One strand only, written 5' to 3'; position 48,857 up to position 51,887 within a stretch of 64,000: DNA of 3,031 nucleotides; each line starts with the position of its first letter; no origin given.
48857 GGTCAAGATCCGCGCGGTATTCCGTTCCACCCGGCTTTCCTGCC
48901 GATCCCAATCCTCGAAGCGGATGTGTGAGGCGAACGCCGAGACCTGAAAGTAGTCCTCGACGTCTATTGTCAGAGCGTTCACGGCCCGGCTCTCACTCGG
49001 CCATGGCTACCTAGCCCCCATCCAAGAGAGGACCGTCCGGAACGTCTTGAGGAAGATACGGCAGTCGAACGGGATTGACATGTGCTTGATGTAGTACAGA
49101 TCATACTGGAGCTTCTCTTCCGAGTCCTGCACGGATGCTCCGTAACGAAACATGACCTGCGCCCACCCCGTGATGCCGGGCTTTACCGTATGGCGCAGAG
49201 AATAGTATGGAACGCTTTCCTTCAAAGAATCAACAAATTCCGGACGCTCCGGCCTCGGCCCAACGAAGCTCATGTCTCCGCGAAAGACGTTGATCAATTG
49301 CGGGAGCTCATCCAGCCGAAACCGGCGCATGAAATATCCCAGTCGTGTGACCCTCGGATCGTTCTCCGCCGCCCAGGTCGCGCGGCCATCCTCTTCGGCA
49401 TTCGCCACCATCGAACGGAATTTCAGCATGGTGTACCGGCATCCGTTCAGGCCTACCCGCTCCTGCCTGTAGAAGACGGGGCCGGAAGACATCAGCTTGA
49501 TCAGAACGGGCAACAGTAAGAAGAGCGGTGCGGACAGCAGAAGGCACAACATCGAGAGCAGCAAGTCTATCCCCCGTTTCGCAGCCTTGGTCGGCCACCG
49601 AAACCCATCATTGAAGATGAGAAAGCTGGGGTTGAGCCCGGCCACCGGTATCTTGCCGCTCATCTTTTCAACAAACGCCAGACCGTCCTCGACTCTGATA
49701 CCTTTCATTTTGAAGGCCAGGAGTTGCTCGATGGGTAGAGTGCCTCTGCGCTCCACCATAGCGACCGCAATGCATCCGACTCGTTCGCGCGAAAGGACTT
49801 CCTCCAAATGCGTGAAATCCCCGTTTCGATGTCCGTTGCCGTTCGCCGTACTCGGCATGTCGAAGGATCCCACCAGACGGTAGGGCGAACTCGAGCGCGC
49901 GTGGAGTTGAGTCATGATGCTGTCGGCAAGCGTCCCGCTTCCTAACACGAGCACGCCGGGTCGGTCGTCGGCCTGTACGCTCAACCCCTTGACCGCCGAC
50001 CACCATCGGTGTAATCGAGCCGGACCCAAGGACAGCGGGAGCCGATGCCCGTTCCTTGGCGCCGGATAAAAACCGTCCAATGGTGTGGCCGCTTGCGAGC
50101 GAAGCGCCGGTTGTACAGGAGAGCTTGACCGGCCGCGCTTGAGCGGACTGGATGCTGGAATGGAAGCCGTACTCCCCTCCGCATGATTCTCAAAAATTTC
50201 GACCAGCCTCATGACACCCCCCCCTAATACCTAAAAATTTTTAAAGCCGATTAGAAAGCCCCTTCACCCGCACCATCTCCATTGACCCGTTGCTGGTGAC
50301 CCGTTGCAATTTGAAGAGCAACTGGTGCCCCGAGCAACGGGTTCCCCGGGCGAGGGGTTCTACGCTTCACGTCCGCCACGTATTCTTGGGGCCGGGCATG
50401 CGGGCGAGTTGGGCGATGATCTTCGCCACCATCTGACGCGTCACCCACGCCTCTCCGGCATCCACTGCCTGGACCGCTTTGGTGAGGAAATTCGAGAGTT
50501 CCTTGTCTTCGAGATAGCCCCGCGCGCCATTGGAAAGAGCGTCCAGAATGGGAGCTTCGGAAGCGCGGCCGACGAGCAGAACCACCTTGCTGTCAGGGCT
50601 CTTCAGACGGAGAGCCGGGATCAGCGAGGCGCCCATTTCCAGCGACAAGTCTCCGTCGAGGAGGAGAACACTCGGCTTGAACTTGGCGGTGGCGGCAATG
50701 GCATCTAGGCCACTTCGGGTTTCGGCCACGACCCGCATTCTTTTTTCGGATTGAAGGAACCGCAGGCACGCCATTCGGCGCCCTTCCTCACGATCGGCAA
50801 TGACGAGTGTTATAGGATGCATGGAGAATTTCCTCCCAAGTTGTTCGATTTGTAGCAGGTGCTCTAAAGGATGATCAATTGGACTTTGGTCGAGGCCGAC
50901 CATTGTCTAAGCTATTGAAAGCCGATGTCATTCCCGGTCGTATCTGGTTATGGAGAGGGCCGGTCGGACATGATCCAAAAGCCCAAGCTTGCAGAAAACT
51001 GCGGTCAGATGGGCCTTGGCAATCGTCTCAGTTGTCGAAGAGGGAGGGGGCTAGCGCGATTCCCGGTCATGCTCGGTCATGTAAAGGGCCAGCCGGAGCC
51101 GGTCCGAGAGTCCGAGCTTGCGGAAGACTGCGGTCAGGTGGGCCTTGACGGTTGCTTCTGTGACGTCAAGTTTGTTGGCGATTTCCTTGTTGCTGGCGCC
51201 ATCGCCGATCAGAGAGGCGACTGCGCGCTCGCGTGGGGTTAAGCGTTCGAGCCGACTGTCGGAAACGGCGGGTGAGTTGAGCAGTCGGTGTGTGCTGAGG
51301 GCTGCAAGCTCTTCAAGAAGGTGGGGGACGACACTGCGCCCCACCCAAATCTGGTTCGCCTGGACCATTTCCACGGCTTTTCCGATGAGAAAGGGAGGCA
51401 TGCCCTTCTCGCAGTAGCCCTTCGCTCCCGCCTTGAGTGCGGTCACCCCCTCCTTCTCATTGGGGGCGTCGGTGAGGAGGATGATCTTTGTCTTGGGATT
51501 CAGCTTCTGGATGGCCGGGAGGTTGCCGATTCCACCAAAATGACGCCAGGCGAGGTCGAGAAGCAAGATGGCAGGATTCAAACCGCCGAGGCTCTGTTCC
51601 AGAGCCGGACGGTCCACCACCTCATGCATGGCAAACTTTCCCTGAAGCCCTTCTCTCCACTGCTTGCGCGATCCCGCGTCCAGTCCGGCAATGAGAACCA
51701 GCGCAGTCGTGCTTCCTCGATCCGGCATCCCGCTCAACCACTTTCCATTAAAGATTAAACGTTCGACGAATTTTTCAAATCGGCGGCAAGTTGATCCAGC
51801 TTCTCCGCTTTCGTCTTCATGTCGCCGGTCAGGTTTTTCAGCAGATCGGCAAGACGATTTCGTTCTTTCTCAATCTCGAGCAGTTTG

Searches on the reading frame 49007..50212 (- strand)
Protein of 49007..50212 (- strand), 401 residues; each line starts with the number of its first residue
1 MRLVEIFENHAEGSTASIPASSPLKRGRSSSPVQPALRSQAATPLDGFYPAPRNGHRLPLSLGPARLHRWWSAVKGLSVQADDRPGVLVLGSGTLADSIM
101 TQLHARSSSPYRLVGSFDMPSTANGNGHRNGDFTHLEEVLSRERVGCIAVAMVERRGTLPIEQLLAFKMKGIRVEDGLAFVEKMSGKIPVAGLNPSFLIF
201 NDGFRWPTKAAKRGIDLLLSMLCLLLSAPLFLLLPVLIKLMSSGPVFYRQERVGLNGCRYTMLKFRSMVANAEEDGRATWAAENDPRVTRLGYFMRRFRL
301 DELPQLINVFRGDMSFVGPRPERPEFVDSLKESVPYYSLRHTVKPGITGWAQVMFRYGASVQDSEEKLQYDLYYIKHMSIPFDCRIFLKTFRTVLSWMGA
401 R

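Call 15: search_protein_families(library=ncbifam, proteins=[window:49007-50212:-], max_evalue=1e-10)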
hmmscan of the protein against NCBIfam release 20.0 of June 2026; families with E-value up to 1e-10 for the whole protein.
window:49007-50212:- (401 aa): 10 families
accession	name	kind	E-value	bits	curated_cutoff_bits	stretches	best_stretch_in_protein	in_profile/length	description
TIGR03013.1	EpsB_2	subfamily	4.5e-112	375.3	393.35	1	86-401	125-443/443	TIGR03013 family XrtA/PEP-CTERM system glycosyltransferase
TIGR03025.1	EPS_sugtrans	subfamily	1.4e-99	334.4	295.55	1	79-400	120-444/445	exopolysaccharide biosynthesis polyprenyl glycosylphosphotransferase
TIGR03023.1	WcaJ_sugtrans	equivalog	7.2e-84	282.6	410.75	1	72-395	117-447/453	undecaprenyl-phosphate glucose phosphotransferase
TIGR03022.1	WbaP_sugtrans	subfamily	2.2e-53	182.1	403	1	87-401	128-456/456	undecaprenyl-phosphate galactose phosphotransferase WbaP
NF007518.0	PRK10124.1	equivalog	1.7e-49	168.8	684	1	87-392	147-456/464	undecaprenyl-phosphate glucose phosphotransferase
NF041877.1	EPS_EpsZ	equivalog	1.8e-44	152.2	800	1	192-400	245-458/459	exopolysaccharide biosynthesis polyisoprenyl-phosphate hexose-1-phosphate transferase EpsZ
NF050817.1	PolSacchBiosHfsE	equivalog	2.4e-42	145.2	750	1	210-394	270-459/467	polysaccharide biosynthesis protein HfsE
NF052601.1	undeca_RfbP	equivalog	1e-41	142.9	330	1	209-395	42-236/244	undecaprenyl-phosphate galactose phosphotransferase family protein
NF011751.0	PRK15204.1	equivalog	4.3e-30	104.8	907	1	208-400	276-475/476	undecaprenyl-phosphate galactose phosphotransferase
NF045514.1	glycotran_HepC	equivalog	4.6e-23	81.7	140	1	209-321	114-211/220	heterocyst development glycosyltransferase HepC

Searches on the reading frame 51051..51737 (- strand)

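Call 9: search_protein_families(library=ncbifam, proteins=[window:51051-51737:-], max_evalue=0.00001)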
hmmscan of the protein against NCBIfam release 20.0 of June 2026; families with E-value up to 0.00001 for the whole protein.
window:51051-51737:- (228 aa): 18 families
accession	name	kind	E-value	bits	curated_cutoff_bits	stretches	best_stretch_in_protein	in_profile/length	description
NF007935.0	PRK10651.1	equivalog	4.4e-28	97.9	250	1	53-224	51-214/216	two-component system response regulator NarL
NF052445.1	RespRegMctR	equivalog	1.2e-20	73.8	300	1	53-223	46-202/205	two-component system response regulator MctR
NF011896.0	PRK15369.1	equivalog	7.3e-19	68.2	242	1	53-210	48-194/211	two component system response regulator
NF041830.1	RR_TF_ErdR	exception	2.6e-16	60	390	1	45-221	39-206/213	response regulator transcription factor ErdR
NF047785.1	respo_reg_MadR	equivalog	7.6e-16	58.1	300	1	52-215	44-198/209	MadR family response regulator transcription factor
NF007708.0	PRK10403.1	equivalog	6.9e-13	48.5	343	1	53-217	51-205/215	nitrate/nitrite response regulator protein NarP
NF007018.1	PRK09483.1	equivalog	1e-12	48.2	280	1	56-217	49-200/217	UvrY/SirA/GacA family response regulator transcription factor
TIGR03020.2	EpsA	equivalog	7.5e-12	45.4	170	1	134-213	157-238/247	XrtB/PEP-CTERM-associated transcriptional regulator EpsA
NF007403.0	PRK09935.1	equivalog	1.4e-11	44.4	271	1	58-223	53-207/210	fimbria biosynthesis transcriptional regulator FimZ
NF003420.0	PRK04841.1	equivalog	1.4e-11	43.2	537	1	150-214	822-887/903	HTH-type transcriptional regulator MalT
NF007505.1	PRK10100.1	equivalog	3.4e-10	39.9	250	1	160-215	139-194/204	biofilm master transcriptional regulator CsgD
NF006900.1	PRK09390.1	equivalog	1.1e-09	38.1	255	1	45-219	39-199/203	response regulator FixJ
NF040749.1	tetrathio_RR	equivalog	2e-09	37.5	290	1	151-211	120-179/191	tetrathionate respiration response regulator TtrR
NF007685.0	PRK10360.1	equivalog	6.4e-09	35.9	258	1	88-220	80-192/196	response regulator transcription factor UhpA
NF050132.1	TransRegAbsR2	equivalog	2e-07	30.2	850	1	155-216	520-581/582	LuxR family transcriptional regulator AbsR2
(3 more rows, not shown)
